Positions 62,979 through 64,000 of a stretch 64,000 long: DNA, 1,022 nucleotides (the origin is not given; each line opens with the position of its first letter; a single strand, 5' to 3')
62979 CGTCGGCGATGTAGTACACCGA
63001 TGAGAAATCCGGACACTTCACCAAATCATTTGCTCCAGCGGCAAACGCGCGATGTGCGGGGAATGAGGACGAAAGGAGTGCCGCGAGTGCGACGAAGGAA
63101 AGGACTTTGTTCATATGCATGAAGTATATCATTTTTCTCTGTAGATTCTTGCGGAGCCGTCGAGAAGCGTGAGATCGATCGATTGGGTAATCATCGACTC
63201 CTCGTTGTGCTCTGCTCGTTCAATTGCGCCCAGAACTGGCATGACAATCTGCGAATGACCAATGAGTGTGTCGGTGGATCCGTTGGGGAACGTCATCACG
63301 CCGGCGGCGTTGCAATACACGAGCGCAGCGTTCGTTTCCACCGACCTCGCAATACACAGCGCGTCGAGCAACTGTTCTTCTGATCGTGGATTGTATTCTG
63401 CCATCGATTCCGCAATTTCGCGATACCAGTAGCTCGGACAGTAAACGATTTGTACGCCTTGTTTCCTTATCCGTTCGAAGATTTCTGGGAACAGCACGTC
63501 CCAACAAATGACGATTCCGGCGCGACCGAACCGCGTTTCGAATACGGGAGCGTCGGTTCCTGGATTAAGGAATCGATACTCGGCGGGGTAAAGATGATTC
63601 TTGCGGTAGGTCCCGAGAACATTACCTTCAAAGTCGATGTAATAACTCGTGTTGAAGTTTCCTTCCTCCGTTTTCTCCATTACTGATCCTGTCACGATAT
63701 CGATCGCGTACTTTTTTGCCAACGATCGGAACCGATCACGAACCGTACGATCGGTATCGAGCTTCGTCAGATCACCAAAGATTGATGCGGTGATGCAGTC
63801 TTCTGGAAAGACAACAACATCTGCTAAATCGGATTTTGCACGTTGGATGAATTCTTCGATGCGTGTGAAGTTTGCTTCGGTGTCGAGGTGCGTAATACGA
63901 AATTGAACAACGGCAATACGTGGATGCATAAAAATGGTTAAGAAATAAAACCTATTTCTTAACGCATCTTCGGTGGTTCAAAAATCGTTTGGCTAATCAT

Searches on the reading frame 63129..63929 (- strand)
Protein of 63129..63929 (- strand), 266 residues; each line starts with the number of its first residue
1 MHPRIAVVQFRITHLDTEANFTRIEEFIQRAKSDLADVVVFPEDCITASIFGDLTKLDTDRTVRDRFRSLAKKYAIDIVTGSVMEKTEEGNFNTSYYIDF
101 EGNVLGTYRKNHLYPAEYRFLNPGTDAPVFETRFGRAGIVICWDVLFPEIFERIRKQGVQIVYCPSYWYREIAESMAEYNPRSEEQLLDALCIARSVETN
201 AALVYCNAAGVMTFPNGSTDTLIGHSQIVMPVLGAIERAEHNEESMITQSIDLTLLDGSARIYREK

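Call 33: search_protein_families(library=pfam, proteins=[window:63129-63929:-], max_evalue=0.001)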
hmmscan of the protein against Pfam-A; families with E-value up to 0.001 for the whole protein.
window:63129-63929:- (266 aa): 1 family
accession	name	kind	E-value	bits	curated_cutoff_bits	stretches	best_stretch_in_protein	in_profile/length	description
PF00795.27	CN_hydrolase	-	6.9e-36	124.3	23.2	1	4-256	1-251/256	Carbon-nitrogen hydrolase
